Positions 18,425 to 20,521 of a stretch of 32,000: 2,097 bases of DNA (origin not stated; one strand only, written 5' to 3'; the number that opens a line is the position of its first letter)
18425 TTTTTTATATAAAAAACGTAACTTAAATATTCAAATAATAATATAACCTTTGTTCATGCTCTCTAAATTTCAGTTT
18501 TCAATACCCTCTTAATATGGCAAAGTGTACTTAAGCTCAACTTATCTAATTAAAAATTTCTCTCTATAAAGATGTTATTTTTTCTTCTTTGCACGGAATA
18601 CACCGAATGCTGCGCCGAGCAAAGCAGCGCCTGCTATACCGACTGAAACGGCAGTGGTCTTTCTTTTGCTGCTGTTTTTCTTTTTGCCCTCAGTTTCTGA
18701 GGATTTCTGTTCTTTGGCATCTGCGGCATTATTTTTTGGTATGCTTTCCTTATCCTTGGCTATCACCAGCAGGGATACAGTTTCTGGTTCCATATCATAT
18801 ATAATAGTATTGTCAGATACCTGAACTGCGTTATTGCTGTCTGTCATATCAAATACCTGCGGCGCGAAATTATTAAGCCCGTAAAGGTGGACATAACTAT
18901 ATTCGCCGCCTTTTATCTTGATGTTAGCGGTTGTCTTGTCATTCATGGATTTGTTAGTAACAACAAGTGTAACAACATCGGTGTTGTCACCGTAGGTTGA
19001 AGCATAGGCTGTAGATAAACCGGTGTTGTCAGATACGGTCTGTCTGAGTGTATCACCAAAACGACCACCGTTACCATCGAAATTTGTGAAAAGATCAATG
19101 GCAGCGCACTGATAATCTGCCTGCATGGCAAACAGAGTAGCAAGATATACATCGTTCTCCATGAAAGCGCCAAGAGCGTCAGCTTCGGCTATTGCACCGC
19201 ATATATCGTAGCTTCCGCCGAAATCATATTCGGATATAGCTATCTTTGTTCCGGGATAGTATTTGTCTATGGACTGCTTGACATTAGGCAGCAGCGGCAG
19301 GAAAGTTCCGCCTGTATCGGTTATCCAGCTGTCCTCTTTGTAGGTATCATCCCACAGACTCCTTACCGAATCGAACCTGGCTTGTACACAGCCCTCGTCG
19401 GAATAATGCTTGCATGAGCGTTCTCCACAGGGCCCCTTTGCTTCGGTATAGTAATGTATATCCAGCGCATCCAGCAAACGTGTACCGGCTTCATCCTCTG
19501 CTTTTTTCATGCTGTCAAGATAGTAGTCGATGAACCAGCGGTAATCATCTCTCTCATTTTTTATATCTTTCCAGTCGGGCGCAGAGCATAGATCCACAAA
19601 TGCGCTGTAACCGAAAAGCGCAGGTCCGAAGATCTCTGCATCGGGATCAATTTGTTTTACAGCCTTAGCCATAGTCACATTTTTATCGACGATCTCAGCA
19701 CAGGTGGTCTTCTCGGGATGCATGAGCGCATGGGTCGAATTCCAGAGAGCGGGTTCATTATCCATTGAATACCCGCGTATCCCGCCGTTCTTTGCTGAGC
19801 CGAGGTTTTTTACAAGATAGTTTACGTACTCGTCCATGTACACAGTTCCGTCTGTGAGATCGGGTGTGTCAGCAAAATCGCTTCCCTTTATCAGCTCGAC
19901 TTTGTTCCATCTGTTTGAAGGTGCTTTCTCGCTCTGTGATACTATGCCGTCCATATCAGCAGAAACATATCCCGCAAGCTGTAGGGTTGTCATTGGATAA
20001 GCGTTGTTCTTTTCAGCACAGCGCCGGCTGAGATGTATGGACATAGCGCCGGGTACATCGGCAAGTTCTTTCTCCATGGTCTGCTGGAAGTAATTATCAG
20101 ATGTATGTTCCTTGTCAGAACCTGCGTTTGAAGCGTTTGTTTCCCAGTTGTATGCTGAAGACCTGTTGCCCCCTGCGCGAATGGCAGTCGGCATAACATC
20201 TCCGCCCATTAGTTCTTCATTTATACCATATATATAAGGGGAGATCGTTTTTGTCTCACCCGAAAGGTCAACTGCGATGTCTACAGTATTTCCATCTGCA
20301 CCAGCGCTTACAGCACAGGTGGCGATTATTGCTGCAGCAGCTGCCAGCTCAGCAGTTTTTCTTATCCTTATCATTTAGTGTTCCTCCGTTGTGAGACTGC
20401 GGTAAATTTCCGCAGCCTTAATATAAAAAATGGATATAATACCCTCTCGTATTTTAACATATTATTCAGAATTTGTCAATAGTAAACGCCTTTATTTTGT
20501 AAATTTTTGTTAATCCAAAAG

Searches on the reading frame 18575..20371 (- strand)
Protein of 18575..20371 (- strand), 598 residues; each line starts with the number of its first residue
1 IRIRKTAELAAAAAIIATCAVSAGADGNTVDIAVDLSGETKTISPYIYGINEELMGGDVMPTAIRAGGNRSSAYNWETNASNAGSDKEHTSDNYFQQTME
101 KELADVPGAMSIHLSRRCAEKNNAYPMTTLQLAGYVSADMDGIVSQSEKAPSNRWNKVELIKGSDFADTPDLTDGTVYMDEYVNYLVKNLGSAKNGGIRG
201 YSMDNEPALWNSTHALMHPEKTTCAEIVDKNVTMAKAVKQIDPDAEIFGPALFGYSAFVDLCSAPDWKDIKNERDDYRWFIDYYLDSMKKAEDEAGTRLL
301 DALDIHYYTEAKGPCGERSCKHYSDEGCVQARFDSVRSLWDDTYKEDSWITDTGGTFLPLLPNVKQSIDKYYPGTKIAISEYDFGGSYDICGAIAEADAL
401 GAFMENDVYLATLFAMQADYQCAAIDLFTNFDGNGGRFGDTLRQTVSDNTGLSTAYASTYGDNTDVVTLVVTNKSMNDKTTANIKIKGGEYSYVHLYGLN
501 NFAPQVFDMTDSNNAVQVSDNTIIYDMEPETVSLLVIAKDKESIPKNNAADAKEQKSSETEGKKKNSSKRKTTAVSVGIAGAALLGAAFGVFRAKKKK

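Call 41: search_protein_families(library=pfam, proteins=[window:18575-20371:-], max_evalue=0.001)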
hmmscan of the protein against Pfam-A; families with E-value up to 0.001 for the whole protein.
window:18575-20371:- (598 aa): 1 family
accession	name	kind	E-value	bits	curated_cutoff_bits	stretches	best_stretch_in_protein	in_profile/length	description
PF12891.13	Glyco_hydro_44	-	8.3e-69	232.4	25.1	1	80-311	1-223/223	Glycoside hydrolase family 44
